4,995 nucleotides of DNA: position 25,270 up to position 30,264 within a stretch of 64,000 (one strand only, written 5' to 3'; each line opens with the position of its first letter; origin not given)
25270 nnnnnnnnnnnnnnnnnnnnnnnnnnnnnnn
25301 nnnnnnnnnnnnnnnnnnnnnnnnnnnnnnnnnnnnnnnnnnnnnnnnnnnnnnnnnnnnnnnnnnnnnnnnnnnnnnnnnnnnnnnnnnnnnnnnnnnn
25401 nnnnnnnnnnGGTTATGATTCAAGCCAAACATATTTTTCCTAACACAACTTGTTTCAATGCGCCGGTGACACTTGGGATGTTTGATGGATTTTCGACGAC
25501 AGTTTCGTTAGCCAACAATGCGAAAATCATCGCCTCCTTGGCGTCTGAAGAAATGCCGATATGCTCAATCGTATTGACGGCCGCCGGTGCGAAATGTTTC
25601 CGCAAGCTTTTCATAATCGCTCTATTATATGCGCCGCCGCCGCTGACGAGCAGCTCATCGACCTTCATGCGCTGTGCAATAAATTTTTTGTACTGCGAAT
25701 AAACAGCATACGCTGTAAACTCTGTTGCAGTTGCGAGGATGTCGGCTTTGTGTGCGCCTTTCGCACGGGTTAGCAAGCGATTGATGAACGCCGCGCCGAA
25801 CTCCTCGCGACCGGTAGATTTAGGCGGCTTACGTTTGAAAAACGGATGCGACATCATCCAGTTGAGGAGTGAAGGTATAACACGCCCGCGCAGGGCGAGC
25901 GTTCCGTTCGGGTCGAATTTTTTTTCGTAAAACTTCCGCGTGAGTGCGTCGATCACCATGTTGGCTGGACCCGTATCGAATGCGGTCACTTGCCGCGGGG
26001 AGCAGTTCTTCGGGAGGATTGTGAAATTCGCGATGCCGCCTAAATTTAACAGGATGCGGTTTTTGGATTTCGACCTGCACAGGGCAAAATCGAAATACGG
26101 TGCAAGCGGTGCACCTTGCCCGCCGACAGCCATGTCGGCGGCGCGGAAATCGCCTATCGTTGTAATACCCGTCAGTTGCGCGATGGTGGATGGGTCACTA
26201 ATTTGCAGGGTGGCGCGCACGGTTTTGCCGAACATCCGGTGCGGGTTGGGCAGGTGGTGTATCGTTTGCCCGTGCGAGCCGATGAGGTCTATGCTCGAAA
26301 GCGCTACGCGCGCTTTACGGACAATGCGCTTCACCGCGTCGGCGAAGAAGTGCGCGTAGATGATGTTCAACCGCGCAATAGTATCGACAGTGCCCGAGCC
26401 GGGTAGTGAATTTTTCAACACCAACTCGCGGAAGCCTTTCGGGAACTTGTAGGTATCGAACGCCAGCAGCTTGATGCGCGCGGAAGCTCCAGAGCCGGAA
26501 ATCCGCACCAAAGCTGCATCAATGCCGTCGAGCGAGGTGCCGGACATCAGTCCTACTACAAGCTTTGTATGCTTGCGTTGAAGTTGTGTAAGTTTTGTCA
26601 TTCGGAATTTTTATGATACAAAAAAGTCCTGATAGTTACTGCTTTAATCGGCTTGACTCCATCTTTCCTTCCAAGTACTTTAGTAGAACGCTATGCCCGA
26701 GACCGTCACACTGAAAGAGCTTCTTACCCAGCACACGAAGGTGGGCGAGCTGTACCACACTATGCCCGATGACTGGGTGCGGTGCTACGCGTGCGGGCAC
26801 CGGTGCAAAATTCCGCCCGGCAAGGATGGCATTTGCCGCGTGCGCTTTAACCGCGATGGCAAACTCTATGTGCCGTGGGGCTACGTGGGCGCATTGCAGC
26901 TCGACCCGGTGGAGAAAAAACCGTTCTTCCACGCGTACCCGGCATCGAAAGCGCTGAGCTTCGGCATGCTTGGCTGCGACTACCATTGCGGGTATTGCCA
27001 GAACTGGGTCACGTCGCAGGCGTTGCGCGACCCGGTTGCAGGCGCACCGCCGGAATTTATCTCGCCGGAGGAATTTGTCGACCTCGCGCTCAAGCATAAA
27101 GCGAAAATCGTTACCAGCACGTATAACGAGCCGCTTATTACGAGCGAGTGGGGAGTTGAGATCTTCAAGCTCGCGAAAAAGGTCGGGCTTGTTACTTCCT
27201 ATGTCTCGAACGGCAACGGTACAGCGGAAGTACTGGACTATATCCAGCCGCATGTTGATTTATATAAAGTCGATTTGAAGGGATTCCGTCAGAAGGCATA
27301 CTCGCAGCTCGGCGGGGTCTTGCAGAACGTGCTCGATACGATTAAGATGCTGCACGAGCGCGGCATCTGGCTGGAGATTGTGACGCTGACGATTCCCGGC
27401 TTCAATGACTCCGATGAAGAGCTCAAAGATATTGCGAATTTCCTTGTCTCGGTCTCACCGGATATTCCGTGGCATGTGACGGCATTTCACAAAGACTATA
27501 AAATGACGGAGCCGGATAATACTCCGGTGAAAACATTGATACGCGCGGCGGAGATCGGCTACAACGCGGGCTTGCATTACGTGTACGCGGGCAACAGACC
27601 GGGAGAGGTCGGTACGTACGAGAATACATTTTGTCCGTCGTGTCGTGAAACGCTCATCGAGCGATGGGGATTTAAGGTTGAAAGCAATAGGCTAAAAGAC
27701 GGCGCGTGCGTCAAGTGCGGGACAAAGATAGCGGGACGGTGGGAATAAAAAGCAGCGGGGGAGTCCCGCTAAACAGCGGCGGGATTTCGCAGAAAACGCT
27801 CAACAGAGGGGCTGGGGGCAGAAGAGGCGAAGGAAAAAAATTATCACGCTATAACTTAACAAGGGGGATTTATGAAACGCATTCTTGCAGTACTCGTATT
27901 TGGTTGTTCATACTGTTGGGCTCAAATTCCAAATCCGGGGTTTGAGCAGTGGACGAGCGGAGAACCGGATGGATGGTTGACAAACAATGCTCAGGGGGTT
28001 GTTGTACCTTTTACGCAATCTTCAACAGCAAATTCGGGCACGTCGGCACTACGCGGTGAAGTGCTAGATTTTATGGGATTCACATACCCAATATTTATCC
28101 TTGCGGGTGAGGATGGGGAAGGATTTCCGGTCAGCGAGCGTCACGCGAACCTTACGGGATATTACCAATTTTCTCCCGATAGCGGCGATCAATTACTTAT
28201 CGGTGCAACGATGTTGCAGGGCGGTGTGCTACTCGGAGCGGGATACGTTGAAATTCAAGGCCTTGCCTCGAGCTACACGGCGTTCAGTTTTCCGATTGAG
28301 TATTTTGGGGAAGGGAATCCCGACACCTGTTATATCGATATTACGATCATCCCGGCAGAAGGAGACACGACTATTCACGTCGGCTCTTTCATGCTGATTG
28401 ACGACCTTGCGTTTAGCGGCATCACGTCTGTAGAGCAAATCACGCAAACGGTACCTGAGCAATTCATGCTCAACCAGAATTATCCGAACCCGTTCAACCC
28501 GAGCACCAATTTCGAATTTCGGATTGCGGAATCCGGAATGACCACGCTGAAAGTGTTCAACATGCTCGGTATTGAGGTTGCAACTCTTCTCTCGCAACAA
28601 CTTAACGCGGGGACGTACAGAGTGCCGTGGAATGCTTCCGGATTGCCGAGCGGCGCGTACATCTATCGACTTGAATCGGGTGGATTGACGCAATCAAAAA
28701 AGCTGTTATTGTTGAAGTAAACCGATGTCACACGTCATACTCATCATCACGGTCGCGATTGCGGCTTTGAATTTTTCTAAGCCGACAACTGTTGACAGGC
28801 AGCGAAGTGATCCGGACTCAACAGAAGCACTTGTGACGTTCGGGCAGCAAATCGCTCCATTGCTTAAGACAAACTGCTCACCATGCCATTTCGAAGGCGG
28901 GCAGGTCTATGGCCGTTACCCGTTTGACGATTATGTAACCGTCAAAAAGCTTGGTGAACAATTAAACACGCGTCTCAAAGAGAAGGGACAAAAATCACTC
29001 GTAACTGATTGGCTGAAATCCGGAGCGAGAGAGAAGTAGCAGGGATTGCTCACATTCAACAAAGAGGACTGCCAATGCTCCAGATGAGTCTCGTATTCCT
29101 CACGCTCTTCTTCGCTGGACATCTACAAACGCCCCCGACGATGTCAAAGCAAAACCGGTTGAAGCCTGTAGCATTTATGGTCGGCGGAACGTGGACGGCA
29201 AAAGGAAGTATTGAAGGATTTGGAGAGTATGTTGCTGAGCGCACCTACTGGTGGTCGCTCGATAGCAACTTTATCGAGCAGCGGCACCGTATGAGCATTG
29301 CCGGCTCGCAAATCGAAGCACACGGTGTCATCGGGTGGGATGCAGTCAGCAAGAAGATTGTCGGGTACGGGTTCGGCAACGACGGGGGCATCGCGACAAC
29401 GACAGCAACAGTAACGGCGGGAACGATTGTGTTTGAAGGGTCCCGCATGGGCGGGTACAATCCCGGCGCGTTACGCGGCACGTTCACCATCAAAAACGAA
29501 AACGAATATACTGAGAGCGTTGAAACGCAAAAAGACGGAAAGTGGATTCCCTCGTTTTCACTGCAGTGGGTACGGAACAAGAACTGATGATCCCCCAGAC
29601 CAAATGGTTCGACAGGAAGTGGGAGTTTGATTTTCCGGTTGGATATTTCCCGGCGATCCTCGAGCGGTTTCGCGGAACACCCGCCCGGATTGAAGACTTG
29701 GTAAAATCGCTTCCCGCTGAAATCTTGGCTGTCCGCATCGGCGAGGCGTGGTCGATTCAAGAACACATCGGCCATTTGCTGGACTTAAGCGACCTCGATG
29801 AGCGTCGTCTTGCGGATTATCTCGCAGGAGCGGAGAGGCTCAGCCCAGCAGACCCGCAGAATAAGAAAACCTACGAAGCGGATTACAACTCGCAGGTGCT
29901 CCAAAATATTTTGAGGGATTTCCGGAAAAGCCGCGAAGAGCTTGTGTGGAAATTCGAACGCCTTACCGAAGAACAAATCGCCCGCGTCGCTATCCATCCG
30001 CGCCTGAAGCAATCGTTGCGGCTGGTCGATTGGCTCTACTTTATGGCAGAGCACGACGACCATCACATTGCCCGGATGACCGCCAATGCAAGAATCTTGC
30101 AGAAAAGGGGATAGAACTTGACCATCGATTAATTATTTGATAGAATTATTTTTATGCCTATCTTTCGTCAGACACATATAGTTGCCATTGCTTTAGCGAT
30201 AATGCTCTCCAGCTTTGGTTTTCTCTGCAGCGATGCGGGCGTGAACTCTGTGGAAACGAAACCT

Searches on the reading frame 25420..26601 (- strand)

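Call 102: search_protein_families(library=pfam, proteins=[window:25420-26601:-], max_evalue=0.00001)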
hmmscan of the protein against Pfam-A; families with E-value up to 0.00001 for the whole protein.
window:25420-26601:- (393 aa): 1 family
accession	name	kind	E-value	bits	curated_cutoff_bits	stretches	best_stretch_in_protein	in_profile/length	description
PF03702.20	AnmK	-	1.3e-107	360.5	24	1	14-391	2-365/367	Anhydro-N-acetylmuramic acid kinase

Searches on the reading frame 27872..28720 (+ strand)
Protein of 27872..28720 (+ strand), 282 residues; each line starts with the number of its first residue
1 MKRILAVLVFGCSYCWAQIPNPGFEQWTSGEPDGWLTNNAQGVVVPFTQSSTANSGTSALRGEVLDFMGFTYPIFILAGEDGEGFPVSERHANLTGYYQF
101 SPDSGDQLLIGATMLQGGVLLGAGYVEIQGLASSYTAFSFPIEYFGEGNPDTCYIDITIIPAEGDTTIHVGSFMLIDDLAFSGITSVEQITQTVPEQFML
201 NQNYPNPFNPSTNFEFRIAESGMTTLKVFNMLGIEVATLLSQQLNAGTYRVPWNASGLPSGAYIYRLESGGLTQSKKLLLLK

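Call 102: search_protein_families(library=pfam, proteins=[window:27872-28720:+], max_evalue=0.00001)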
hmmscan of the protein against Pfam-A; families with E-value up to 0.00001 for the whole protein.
window:27872-28720:+ (282 aa): 1 family
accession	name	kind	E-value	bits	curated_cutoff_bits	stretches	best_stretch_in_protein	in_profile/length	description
PF18962.6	Por_Secre_tail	-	1.9e-08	34.9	27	1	204-279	2-74/75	Secretion system C-terminal sorting domain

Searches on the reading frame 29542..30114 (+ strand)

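Call 102: search_protein_families(library=pfam, proteins=[window:29542-30114:+], max_evalue=0.00001)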
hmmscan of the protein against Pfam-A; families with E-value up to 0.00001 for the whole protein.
window:29542-30114:+ (190 aa): 2 families
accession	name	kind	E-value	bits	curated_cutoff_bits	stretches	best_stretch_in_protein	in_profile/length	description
PF12867.12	DinB_2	-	1.9e-12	48.2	24.8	1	43-177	2-126/128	DinB superfamily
PF05163.17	DinB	-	7.2e-06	26.5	23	0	39-184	8-143/165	DinB family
